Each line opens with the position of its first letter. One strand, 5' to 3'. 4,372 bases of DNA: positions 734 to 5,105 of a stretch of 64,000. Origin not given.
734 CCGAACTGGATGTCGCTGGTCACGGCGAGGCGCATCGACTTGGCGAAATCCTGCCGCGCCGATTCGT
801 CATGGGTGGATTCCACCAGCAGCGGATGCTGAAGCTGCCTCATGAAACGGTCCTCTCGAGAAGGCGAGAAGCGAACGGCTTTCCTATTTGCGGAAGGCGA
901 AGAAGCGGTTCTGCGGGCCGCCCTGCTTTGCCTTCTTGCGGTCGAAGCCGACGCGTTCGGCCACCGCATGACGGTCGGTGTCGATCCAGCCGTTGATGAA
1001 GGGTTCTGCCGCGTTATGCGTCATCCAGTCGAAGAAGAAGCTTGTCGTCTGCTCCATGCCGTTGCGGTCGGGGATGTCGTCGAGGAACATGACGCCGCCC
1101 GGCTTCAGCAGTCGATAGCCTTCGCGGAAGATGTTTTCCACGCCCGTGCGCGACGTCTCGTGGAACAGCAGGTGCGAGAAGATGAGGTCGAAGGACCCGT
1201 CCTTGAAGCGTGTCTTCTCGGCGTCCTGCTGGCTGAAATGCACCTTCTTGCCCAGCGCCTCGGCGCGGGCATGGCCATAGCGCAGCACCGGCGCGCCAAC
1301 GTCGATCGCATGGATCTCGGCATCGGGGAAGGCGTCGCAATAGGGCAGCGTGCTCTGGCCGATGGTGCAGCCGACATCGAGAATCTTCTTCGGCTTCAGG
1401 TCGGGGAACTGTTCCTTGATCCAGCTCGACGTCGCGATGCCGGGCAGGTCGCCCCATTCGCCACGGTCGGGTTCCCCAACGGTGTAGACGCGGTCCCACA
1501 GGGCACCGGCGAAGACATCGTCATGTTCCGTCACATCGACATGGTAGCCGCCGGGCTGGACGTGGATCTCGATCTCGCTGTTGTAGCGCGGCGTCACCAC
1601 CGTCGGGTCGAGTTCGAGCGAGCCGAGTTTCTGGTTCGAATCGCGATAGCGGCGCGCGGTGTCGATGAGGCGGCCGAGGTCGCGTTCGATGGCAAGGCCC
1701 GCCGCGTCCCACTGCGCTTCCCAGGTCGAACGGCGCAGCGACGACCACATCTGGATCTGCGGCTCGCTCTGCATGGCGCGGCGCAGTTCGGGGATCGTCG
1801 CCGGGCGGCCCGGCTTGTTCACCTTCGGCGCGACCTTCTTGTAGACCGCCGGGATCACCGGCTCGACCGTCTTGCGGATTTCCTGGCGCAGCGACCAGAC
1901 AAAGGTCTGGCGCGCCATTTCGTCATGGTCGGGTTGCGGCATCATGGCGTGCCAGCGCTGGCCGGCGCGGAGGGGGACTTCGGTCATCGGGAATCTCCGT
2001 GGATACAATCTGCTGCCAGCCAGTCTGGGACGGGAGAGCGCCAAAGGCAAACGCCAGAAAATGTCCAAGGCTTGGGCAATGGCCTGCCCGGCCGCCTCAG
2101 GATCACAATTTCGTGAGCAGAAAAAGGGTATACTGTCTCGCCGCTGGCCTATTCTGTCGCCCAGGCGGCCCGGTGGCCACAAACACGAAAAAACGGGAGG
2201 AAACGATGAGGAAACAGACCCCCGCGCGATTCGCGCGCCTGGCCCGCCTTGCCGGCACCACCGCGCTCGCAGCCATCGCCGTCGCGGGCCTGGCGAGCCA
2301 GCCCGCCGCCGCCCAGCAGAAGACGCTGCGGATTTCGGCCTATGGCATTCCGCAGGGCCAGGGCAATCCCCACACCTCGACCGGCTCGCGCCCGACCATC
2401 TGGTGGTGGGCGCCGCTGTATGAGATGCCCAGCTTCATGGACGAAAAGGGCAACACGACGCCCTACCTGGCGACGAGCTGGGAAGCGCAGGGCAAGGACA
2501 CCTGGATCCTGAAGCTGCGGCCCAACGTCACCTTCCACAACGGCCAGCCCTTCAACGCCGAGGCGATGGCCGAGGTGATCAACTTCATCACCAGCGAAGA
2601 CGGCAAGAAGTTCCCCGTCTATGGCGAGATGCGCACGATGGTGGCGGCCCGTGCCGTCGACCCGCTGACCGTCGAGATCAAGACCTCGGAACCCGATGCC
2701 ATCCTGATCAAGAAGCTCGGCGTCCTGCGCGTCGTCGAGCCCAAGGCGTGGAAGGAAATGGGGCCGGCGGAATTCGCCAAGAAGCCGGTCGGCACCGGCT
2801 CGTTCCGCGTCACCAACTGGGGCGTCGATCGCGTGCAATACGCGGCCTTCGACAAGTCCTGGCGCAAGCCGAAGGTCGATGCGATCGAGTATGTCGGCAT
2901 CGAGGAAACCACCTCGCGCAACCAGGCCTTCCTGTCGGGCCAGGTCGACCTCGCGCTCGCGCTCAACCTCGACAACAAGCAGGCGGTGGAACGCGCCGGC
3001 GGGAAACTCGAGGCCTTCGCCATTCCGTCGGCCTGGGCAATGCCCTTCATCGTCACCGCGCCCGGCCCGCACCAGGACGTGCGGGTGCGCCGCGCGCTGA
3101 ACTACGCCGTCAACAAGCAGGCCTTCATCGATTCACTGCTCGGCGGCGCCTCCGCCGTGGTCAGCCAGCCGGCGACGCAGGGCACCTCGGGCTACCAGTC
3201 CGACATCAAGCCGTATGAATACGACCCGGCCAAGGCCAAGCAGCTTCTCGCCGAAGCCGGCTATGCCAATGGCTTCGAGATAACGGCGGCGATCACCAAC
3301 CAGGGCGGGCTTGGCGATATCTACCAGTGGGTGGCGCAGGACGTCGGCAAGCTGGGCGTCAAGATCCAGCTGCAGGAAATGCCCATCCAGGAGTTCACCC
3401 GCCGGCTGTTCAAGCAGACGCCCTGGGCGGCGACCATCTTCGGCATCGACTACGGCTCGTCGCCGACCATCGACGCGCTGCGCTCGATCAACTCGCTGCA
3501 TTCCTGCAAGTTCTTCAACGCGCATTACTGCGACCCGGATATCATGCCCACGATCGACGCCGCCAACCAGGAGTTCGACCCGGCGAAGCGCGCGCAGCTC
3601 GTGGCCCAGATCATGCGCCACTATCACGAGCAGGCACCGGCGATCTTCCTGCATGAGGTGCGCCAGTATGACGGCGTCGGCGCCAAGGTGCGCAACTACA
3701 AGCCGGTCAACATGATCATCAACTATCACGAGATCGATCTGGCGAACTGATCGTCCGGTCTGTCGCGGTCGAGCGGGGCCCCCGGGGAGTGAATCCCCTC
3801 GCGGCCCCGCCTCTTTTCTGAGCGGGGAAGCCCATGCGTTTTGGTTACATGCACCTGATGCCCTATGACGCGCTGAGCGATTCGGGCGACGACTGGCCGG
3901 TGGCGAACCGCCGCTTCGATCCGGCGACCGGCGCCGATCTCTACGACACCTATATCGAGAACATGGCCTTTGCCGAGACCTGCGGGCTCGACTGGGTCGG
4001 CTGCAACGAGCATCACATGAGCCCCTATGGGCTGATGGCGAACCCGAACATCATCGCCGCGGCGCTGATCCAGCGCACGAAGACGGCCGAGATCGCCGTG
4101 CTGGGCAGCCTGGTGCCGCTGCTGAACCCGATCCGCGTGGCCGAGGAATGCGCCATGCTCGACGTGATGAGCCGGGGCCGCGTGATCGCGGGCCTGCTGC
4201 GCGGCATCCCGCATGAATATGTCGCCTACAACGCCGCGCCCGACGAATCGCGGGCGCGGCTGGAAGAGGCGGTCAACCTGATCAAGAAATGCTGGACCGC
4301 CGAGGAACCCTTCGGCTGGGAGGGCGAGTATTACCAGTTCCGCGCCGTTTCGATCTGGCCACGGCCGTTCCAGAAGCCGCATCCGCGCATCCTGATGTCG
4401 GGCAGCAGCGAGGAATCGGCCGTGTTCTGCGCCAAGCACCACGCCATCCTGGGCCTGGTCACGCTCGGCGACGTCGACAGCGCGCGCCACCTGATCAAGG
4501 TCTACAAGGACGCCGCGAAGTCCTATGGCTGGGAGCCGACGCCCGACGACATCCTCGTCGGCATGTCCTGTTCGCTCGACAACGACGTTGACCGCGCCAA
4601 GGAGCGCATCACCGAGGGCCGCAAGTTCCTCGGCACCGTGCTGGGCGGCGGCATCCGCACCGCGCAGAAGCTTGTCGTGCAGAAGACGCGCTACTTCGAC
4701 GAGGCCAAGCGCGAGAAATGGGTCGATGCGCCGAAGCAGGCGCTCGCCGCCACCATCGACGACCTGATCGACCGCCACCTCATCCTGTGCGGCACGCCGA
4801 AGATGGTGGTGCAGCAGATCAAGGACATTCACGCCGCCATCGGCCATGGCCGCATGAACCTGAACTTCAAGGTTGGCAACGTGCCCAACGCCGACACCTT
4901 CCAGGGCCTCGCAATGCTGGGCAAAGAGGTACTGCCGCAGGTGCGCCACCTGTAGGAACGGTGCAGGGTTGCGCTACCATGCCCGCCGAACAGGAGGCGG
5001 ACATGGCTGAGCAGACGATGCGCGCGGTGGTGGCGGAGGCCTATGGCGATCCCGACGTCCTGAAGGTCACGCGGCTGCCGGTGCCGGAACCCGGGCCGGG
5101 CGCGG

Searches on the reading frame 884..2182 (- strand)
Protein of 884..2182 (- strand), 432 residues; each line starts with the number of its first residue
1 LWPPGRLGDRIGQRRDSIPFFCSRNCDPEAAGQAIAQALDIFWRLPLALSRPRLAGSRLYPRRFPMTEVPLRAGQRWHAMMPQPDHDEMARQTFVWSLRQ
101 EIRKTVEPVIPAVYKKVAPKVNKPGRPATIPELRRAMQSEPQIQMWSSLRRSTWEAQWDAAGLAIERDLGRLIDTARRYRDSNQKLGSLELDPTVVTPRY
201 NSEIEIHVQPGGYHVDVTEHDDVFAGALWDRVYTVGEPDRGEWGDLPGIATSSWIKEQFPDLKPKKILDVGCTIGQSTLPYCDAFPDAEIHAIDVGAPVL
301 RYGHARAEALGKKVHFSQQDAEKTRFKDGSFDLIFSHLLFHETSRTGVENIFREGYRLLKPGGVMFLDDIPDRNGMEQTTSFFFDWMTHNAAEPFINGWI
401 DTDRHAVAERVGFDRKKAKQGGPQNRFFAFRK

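Call 56: search_protein_families(library=pfam, proteins=[window:884-2182:-])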
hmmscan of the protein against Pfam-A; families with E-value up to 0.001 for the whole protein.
window:884-2182:- (432 aa): 8 families
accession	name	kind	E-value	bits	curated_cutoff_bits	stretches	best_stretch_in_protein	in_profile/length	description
PF13649.12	Methyltransf_25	-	1.3e-19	71.1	27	1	267-363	1-97/97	Methyltransferase domain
PF08241.18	Methyltransf_11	-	5.2e-17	62.7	21.2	1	268-366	1-94/95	Methyltransferase domain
PF13847.12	Methyltransf_31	-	2.2e-13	50.6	27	1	265-371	5-113/145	Methyltransferase domain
PF08242.18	Methyltransf_12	-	5.9e-12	46.6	30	1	268-364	1-97/98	Methyltransferase domain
PF01209.24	Ubie_methyltran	-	4.2e-09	36.5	20.1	1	257-367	41-151/233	ubiE/COQ5 methyltransferase family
PF13489.12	Methyltransf_23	-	3.8e-08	33.7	27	1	253-370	11-119/164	Methyltransferase domain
PF05175.20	MTS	-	8.6e-08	32.4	23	1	257-367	25-138/170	Methyltransferase small domain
PF13578.12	Methyltransf_24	-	0.00049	21.4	26.3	1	269-370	2-105/105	Methyltransferase domain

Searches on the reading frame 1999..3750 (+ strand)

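Call 56: search_protein_families(library=pfam, proteins=[window:1999-3750:+])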
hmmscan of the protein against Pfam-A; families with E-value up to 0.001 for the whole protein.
window:1999-3750:+ (583 aa): 1 family
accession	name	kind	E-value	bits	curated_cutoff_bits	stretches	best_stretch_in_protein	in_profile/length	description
PF00496.27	SBP_bac_5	-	1.3e-62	212.5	32.4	1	154-486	3-351/368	Bacterial extracellular solute-binding proteins, family 5 Middle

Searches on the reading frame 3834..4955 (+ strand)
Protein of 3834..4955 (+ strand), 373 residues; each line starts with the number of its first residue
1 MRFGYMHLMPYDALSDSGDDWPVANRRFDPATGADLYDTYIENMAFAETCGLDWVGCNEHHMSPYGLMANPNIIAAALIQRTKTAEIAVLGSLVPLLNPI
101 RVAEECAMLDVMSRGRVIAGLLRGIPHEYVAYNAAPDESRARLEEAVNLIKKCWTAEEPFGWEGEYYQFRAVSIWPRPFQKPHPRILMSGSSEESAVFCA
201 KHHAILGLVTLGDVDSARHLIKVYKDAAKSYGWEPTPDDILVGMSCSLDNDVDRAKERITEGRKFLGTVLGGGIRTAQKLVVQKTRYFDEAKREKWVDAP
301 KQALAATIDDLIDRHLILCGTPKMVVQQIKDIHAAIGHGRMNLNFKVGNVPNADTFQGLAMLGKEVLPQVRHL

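Call 56: search_protein_families(library=pfam, proteins=[window:3834-4955:+])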
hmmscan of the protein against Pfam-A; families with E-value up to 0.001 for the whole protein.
window:3834-4955:+ (373 aa): 1 family
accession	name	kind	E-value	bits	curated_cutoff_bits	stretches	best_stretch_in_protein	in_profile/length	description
PF00296.26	Bac_luciferase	-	1.3e-44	153.3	27.9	1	35-336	20-311/314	Luciferase-like monooxygenase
